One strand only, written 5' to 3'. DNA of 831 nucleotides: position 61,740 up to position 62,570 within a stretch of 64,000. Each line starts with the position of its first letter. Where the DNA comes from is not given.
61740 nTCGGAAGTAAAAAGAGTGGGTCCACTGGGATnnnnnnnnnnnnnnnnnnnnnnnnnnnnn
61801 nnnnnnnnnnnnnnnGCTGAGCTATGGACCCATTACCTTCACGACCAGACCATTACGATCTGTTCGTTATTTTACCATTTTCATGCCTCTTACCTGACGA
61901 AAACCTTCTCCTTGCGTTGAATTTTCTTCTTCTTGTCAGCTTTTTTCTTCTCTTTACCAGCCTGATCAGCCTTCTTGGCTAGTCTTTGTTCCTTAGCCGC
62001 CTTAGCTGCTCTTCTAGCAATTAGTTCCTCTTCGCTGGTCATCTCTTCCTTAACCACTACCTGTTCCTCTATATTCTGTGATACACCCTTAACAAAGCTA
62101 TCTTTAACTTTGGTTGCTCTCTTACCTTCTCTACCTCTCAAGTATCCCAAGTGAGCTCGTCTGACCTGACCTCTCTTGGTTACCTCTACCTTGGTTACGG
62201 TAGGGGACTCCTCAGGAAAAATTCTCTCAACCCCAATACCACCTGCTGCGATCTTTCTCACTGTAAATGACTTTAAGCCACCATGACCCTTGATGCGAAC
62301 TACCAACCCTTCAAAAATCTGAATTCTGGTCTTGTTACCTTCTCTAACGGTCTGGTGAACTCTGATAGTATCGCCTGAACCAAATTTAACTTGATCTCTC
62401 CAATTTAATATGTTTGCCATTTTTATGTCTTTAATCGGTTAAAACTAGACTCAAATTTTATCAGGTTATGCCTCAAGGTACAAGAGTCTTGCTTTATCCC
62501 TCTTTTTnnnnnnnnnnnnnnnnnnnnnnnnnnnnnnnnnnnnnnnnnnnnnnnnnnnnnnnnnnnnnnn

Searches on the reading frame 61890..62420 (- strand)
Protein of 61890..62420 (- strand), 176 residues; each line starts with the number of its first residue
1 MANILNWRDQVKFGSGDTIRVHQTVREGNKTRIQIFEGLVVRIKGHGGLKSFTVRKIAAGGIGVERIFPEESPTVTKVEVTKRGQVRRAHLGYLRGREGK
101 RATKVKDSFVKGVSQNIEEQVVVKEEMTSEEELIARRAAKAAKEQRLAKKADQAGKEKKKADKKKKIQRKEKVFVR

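Call 15: find_encoding_contigs(protein=window:61890-62420:-, flank=10000, max_places=6)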
Protein window:61890-62420:- (176 aa): 12 contigs read that carry it; 6 places shown.
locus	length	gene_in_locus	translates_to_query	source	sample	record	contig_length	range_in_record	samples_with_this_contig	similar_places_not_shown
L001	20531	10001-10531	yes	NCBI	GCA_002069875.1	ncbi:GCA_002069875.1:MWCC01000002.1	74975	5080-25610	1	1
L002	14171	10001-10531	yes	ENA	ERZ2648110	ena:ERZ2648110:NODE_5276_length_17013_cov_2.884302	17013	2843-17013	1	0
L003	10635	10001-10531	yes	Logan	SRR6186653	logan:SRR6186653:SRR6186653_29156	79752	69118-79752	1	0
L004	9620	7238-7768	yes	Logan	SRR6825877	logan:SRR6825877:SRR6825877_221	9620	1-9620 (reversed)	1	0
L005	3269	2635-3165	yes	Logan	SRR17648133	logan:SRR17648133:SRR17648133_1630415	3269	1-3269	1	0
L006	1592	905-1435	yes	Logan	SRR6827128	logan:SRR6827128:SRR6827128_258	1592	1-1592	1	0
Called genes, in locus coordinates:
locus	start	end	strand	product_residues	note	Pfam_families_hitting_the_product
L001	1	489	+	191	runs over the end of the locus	PF23894:LD_SV2 (faint), PF13599:Pentapeptide_4 (weak), PF00805:Pentapeptide, PF13576:Pentapeptide_3, PF13599:Pentapeptide_4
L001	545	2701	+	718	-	PF13191:AAA_16 (weak), PF23569:NBD_SMAX1, PF00004:AAA, PF17871:AAA_lid_9, PF00004:AAA, PF07724:AAA_2, PF07728:AAA_5, PF10431:ClpB_D2-small, +5 more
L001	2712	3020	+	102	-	PF02686:GatC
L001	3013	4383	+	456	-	PF01425:Amidase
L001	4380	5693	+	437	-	PF02934:GatB_N, PF02637:GatB_Yqey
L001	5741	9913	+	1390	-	PF02811:PHP, PF07733:DNA_pol3_alpha, PF17657:DNA_pol3_finger, PF14890:Intein_splicing, PF14579:HHH_6, PF01336:tRNA_anti-codon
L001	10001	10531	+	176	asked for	PF01245:Ribosomal_L19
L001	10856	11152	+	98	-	-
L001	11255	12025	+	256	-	PF13814:Replic_Relax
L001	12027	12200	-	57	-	-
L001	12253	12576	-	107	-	PF11171:DUF2958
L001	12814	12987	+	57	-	PF12728:HTH_17, PF00376:MerR (weak), PF13411:MerR_1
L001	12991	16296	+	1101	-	PF13091:PLDc_2, PF00270:DEAD (faint), PF04851:ResIII (faint), PF00176:SNF2-rel_dom, PF00271:Helicase_C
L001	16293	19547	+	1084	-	PF20473:MmeI_Mtase (faint), PF07669:Eco57I, PF02384:N6_Mtase, PF12950:TaqI_C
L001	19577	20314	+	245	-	-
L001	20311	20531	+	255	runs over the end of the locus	PF12705:PDDEXK_1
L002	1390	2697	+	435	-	PF00158:Sigma54_activat (weak), PF07724:AAA_2, PF00004:AAA, PF07728:AAA_5, PF10431:ClpB_D2-small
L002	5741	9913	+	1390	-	PF02811:PHP, PF07733:DNA_pol3_alpha, PF17657:DNA_pol3_finger, PF14890:Intein_splicing, PF14579:HHH_6, PF01336:tRNA_anti-codon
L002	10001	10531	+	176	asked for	PF01245:Ribosomal_L19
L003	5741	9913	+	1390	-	PF02811:PHP, PF07733:DNA_pol3_alpha, PF17657:DNA_pol3_finger, PF14890:Intein_splicing, PF14579:HHH_6, PF01336:tRNA_anti-codon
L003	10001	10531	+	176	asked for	PF01245:Ribosomal_L19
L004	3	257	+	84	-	?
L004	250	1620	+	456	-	PF01425:Amidase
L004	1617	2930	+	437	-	PF02934:GatB_N, PF02637:GatB_Yqey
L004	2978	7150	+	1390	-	PF02811:PHP, PF07733:DNA_pol3_alpha, PF17657:DNA_pol3_finger, PF14890:Intein_splicing, PF14579:HHH_6, PF01336:tRNA_anti-codon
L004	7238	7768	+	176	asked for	PF01245:Ribosomal_L19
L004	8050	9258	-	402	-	PF00270:DEAD, PF04851:ResIII (weak), PF00271:Helicase_C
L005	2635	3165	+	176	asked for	PF01245:Ribosomal_L19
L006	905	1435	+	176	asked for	PF01245:Ribosomal_L19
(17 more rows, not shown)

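Call 20: search_protein_families(library=pfam, proteins=[L004:2978-7147:+], max_evalue=1)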
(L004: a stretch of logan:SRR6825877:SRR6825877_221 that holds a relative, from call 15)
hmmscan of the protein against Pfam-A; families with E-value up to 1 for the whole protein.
L004:2978-7147:+ (1390 aa): 9 families
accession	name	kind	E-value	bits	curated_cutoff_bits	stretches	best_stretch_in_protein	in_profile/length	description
PF07733.18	DNA_pol3_alpha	-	5.8e-94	315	23.9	1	316-576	2-260/260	Bacterial DNA polymerase III alpha NTPase domain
PF17657.6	DNA_pol3_finger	-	9e-55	185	22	1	579-740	1-164/166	Bacterial DNA polymerase III alpha subunit finger domain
PF02811.25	PHP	-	1.6e-54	185.1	26.4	1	6-175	1-164/164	PHP domain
PF14579.12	HHH_6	-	1.8e-30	105.4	25.6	1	1050-1140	1-89/90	Helix-hairpin-helix motif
PF14890.11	Intein_splicing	-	4.6e-21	75.7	35.8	1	777-1000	5-155/155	Intein splicing domain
PF01336.31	tRNA_anti-codon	-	1.1e-10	41.8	27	1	1239-1315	1-73/75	OB-fold nucleic acid binding domain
PF04919.18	DUF655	-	0.00067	20.1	22.2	1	1080-1124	118-162/181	Protein of unknown function (DUF655)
PF13742.12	tRNA_anti_2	-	0.002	18.8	27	1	1222-1305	6-83/95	OB-fold nucleic acid binding domain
PF13443.12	HTH_26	-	0.12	13.1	22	0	905-951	2-50/63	Cro/C1-type HTH DNA-binding domain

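Call 32: list_cluster_members(proteins=[L004:2978-7147:+, L001:5741-9910:+])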
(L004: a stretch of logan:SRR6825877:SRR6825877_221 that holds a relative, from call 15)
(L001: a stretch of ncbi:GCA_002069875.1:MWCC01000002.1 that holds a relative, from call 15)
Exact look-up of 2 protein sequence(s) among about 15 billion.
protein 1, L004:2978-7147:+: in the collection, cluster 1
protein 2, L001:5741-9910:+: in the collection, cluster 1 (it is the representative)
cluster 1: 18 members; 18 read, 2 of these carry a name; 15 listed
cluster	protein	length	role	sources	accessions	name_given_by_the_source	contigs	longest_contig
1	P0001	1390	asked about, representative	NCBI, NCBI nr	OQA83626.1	MAG: DNA polymerase III subunit alpha [Microgenomates group bacterium ADurb.Bin238]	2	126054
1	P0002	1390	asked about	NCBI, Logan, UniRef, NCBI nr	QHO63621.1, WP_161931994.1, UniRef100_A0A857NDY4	DNA polymerase III subunit alpha [Candidatus Chazhemtobacterium aquaticus] | DNA polymerase III subunit alpha n=1 Tax=Candidatus Chazhemtobacterium aquaticus ...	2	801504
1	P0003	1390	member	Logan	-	-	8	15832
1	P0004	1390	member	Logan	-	-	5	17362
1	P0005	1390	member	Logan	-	-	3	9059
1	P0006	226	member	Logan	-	-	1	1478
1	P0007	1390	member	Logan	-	-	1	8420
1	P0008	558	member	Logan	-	-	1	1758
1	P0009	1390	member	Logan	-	-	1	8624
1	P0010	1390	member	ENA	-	-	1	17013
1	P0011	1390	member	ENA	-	-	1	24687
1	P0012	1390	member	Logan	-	-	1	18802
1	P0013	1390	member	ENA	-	-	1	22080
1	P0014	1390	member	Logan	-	-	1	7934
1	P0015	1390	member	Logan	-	-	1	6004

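Call 38: find_homologous_proteins(query=L004:5075-6157:+, max_evalue=1e-10)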
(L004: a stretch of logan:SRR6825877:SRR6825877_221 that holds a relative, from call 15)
Query L004:5075-6157:+ (361 aa): 953 proteins with E <= 1e-10 among 8000 candidates; the best 120 are listed.
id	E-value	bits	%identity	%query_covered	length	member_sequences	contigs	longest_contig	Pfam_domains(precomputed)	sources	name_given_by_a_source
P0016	5.1e-239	810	99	100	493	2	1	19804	PF14579.13,PF17657.7,PF14890.12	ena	-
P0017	1.3e-48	184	77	17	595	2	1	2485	PF14579.13,PF01336.32,PF17657.7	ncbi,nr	ncbi:DNA polymerase III subunit alpha, partial [Candidatus Collierbacteria bacterium]|nr:DNA polymer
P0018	1.7e-46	177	76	18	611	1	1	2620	PF14579.13,PF01336.32,PF17657.7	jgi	-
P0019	2.6e-46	176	74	17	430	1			PF14579.13,PF17657.7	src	-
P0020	2.7e-46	176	74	17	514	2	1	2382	PF14579.13,PF01336.32,PF17657.7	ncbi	-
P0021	3.6e-46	176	73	18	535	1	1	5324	PF14579.13,PF01336.32,PF17657.7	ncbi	-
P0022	2.4e-45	173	56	39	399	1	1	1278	PF14579.13,PF01336.32,PF14890.12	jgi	jgi:DNA polymerase-3 subunit alpha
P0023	3.9e-44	169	71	17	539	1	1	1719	PF14579.13,PF01336.32,PF17657.7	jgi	-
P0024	2.0e-43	167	33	95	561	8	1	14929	PF14579.13,PF01336.32,PF14890.12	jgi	-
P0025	1.1e-42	164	69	19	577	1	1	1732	PF14579.13,PF01336.32,PF17657.7,PF07733.19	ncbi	ncbi:MAG TPA: DNA polymerase III subunit alpha, partial [Patescibacteria group bacterium]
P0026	1.5e-40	157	72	19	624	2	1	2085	PF14579.13,PF01336.32,PF17657.7,PF07733.19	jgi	jgi:DNA polymerase III subunit alpha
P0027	2.8e-40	156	59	25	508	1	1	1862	PF14579.13,PF01336.32,PF17657.7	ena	-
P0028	3.8e-40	156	57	25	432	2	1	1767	PF14579.13,PF01336.32,PF17657.7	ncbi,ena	-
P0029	4.0e-40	156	70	19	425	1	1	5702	PF14579.13,PF01336.32,PF17657.7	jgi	-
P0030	7.5e-40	155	55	25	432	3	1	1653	PF14579.13,PF01336.32,PF17657.7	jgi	jgi:DNA polymerase-3 subunit alpha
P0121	4.4e-36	143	41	46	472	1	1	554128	PF14579.13,PF14528.12,PF14890.12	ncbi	-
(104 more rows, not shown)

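Call 42: find_encoding_contigs(protein=P0121, flank=6000, max_places=3)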
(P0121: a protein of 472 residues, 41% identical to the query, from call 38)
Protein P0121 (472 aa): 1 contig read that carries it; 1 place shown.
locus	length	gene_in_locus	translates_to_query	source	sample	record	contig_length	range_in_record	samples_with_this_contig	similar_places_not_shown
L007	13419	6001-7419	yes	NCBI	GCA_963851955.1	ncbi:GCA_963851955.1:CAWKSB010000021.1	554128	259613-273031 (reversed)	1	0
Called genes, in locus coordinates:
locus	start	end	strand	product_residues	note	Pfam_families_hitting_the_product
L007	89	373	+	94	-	-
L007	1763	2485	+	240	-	PF08309:LVIVD (weak)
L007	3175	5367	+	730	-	PF02811:PHP, PF07733:DNA_pol3_alpha, PF17657:DNA_pol3_finger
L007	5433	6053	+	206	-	PF14890:Intein_splicing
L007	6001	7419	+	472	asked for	PF14528:LAGLIDADG_3, PF14890:Intein_splicing, PF14579:HHH_6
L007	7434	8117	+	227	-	PF01336:tRNA_anti-codon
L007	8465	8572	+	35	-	-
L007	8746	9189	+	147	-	PF01850:PIN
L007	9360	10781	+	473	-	PF08308:PEGA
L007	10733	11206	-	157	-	-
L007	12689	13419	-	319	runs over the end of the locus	PF11392:AllH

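Call 63: predict_structure(alignment_id=A1)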
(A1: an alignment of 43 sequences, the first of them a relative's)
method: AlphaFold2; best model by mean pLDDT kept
length: 493 residues; sequences in the alignment: 43
mean_pLDDT: 84.9   pTM: 0.59
mean pLDDT of the five models: 84.9, 84.6, 84.6, 83.9, 83.5
residues with pLDDT >= 90: 303; 70-90: 109; 50-70: 37; < 50: 44
segments of 3 or more residues with pLDDT < 50: 1-5, 184-208, 480-493
pLDDT, mean of each block of 10 residues (from residue 1): 48 79 88 78 89 94 87 66 88 87 80 80 90 86 96 93 94 96 48 32 44 92 97 97 94 92 98 95 96 92 88 81 61 86 92 90 95 97 96 97 96 97 96 94 98 97 93 75 45 37
secondary structure, 60 per line:
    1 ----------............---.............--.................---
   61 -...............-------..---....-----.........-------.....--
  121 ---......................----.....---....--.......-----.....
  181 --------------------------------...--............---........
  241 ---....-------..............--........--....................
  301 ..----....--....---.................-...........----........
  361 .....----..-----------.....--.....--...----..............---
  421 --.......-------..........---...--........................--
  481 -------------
elements in order: H11-22 H26-38 H41-57 H62-76 E89-92 E98-100 H101-106 E114-118 E124-145 E150-154 E158-161 E164-167 E176-180 E213-215 H218-229 H233-240 H244-247 E255-257 H258-268 H271-278 E281-302 E307-310 E313-316 H320-336 H338-348 H353-365 E383-387 E390-394 H404-417 H423-429 H437-446 H455-478

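Call 65: fold_search(model_id=the predicted structure, library=pdb)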
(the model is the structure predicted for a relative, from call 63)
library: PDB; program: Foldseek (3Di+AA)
matches with E <= 10: 402; with E <= 0.001: 78
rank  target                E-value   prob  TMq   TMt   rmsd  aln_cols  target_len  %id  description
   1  6frg                  1.7e-14  1.00  0.28  0.84   7.5       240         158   21  Crystal structure of G-1F mutant of Ssp DnaB Mini-Intein variant M86 (released 2019-01-30)
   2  4iqj_B                8.8e-13  1.00  0.31  0.14  14.6       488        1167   24  Structure of PolIIIalpha-Tauc-DNA complex suggests an atomic model of the replisome (released 2013-03-13)
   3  5fkv_A                1.1e-12  1.00  0.33  0.15  12.0       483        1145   25  cryo-EM structure of the E. coli replicative DNA polymerase complex bound to DNA (DNA polymerase III alpha, beta, epsi (released 2015-11-25)
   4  6frh_A                1.6e-12  1.00  0.28  0.84   7.0       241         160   22  Crystal structure of Ssp DnaB Mini-Intein variant M86 (released 2019-01-30)
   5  5fkw_A                1.6e-12  1.00  0.32  0.18  12.2       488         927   24  cryo-EM structure of the E. coli replicative DNA polymerase complex bound to DNA (DNA polymerase III alpha, beta, epsi (released 2015-11-25)
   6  4o1r                  1.7e-12  1.00  0.27  0.90   4.6       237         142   21  Crystal structure of NpuDnaB intein (released 2014-03-19)
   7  6frh_B                1.8e-12  1.00  0.28  0.89   2.5       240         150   21  Crystal structure of Ssp DnaB Mini-Intein variant M86 (released 2019-01-30)
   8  6fre                  1.8e-12  1.00  0.27  0.85   1.6       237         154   20  Crystal structure of G-1F/H73A mutant of Ssp DnaB Mini-Intein variant M86 (released 2019-01-30)
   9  1mi8                  2.1e-12  1.00  0.28  0.94   1.4       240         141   21  2.0 Angstrom crystal structure of a DnaB intein from Synechocystis sp. PCC 6803 (released 2003-08-19)
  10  2hqa                  2.1e-12  1.00  0.30  0.16  13.0       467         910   24  Crystal structure of the catalytic alpha subunit of E. Coli replicative DNA polymerase III (released 2006-09-19)
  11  4jom                  2.8e-12  1.00  0.29  0.16  14.3       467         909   24  Structure of E. coli Pol III 3mPHP mutant (released 2013-05-29)
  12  4iqj_D                4.5e-12  1.00  0.31  0.13  14.9       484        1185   24  Structure of PolIIIalpha-Tauc-DNA complex suggests an atomic model of the replisome (released 2013-03-13)
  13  2hpi                  6.2e-12  1.00  0.30  0.14  14.9       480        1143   24  Eubacterial and Eukaryotic Replicative DNA Polymerases are not Homologous: X-ray Structure of DNA Polymerase III (released 2006-09-19)
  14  7pu7_A                6.2e-12  1.00  0.31  0.15  13.4       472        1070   24  DNA polymerase from M. tuberculosis (released 2022-02-23)
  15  2hnh                  7.7e-12  1.00  0.30  0.17  12.4       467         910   24  Crystal structure of the catalytic alpha subunit of E. coli replicative DNA polymerase III (released 2006-09-19)
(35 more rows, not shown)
